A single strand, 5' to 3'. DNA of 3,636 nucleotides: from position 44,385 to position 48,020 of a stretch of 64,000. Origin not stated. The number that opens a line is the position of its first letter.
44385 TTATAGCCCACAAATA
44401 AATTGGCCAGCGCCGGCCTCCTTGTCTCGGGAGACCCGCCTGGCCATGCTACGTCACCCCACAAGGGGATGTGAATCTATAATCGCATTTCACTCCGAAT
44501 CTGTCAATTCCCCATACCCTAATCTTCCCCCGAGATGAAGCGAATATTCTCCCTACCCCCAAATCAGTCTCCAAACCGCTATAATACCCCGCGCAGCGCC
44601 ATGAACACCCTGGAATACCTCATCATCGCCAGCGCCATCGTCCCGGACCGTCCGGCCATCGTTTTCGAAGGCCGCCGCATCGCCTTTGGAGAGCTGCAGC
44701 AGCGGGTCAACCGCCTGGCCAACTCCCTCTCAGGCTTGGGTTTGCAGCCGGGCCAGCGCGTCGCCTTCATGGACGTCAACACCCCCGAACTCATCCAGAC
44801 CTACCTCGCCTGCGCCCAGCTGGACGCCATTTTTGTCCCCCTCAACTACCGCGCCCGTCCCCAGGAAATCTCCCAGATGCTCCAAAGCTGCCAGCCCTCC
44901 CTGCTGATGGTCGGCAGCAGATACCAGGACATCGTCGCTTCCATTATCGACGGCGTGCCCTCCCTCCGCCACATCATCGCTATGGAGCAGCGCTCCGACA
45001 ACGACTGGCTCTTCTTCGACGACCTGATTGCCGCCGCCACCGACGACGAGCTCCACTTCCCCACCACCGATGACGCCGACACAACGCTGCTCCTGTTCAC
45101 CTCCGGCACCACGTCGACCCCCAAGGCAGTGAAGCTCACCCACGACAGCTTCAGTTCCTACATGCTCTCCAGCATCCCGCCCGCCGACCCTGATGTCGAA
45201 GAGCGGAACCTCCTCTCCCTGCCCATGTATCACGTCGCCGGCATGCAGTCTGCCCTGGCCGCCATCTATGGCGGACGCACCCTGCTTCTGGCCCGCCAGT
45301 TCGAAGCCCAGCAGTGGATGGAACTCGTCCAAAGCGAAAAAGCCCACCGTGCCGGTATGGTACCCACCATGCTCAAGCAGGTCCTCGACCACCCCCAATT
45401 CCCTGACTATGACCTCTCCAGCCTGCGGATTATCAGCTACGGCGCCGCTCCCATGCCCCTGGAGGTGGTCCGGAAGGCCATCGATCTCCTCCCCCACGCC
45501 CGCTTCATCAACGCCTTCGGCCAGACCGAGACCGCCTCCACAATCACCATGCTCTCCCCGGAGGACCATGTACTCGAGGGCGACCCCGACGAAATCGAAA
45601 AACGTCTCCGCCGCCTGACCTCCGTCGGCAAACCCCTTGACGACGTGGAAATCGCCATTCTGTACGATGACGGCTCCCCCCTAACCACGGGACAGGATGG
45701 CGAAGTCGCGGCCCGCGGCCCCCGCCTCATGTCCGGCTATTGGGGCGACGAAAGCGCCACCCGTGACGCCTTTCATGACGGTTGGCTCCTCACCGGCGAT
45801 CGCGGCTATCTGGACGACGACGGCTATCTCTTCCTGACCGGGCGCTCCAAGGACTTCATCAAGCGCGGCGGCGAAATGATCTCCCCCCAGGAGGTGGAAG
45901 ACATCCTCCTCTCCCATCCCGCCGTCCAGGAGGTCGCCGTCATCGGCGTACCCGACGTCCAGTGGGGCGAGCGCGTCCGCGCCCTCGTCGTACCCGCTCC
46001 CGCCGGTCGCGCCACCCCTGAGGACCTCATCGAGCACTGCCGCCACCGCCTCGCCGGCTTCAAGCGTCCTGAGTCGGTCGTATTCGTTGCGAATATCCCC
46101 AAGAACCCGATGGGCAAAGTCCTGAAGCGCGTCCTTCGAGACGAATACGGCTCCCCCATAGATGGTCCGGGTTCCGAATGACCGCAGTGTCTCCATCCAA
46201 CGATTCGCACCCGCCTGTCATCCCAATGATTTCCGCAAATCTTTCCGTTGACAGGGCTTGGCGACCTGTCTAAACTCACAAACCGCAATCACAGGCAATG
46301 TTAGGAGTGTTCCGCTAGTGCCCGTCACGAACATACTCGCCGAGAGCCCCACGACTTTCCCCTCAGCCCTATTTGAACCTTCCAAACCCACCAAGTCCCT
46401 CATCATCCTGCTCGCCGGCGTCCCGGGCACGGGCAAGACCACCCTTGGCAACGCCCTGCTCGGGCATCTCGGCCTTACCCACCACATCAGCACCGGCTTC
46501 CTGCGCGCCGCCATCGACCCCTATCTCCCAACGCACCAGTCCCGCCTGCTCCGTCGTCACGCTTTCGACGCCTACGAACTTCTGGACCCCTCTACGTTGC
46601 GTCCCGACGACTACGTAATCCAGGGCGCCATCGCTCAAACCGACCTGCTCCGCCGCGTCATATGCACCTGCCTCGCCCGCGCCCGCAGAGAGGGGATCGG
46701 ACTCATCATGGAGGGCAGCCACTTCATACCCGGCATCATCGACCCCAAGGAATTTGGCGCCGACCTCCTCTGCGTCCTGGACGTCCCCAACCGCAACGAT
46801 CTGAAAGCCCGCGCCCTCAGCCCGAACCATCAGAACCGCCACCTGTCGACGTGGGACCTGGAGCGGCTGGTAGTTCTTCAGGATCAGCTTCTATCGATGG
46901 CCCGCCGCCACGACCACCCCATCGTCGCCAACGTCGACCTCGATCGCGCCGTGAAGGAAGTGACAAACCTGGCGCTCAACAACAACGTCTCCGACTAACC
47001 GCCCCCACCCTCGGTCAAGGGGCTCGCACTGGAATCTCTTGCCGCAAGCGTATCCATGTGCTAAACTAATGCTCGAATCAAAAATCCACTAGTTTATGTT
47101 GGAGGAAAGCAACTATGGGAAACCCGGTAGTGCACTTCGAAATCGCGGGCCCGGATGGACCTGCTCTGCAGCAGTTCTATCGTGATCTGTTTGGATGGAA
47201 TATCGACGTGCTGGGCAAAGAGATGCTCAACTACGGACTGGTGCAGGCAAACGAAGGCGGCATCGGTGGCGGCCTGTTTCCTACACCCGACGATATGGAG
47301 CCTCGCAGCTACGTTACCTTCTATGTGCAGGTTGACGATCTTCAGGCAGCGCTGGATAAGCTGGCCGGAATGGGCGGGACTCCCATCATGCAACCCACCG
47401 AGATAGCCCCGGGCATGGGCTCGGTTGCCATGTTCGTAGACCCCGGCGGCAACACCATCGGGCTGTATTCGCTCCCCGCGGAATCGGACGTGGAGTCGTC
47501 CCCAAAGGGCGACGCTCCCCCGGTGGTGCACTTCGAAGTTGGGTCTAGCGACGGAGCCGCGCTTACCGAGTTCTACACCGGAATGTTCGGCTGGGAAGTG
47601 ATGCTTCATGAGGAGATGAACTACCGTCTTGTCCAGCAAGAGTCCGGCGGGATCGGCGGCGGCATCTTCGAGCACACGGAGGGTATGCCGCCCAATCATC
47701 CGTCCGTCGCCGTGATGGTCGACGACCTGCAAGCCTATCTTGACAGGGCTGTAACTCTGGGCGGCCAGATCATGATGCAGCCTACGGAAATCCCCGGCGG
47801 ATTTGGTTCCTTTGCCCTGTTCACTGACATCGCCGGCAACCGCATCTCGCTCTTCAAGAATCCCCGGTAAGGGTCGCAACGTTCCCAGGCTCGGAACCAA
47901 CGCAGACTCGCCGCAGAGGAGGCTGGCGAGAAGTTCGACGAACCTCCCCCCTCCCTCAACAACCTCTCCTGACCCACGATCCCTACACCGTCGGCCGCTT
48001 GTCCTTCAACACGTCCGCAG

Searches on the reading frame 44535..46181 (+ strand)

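Call 71: search_protein_families(library=pfam, proteins=[window:44535-46181:+], max_evalue=0.001)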
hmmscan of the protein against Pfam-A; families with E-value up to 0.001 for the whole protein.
window:44535-46181:+ (548 aa): 2 families
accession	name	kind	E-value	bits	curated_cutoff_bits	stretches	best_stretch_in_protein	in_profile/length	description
PF00501.34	AMP-binding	-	2.1e-78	264.3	29.9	1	37-403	9-384/384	AMP-binding enzyme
PF13193.12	AMP-binding_C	-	1.1e-21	77.9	24.5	1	453-528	1-76/76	AMP-binding enzyme C-terminal domain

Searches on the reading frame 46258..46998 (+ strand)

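Call 71: search_protein_families(library=pfam, proteins=[window:46258-46998:+], max_evalue=0.001)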
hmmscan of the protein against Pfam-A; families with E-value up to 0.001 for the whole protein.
window:46258-46998:+ (246 aa): 3 families
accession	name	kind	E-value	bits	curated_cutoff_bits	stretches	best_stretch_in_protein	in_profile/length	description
PF13191.12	AAA_16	-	1.8e-06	29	32.6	1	38-183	15-104/167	AAA ATPase domain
PF13671.12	AAA_33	-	0.00018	22.3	27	0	50-109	2-59/143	AAA domain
PF13238.12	AAA_18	-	0.0008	20.3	29.4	0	50-75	1-25/128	AAA domain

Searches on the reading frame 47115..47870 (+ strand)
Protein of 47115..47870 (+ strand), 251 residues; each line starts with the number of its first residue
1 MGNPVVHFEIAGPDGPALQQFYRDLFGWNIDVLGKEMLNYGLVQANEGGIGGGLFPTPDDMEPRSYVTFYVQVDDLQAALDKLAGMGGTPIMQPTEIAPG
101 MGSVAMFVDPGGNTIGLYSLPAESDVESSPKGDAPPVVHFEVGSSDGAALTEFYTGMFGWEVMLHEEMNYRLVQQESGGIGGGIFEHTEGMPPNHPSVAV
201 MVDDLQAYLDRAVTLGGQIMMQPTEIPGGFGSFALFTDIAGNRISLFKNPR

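Call 71: search_protein_families(library=pfam, proteins=[window:47115-47870:+], max_evalue=0.001)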
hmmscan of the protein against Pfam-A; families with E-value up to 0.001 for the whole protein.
window:47115-47870:+ (251 aa): 3 families
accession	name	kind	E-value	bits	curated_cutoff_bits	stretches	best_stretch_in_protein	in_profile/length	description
PF00903.31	Glyoxalase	-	1.1e-20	74.7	20.6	2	6-115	3-119/121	Glyoxalase/Bleomycin resistance protein/Dioxygenase superfamily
PF18029.7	Glyoxalase_6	-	1.2e-13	52.1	23.6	2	13-115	7-103/106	Glyoxalase-like domain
PF22677.2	Ble-like_N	-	4.5e-09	36.4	24.5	1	5-41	2-36/41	Bleomycin resistance protein-like N-terminal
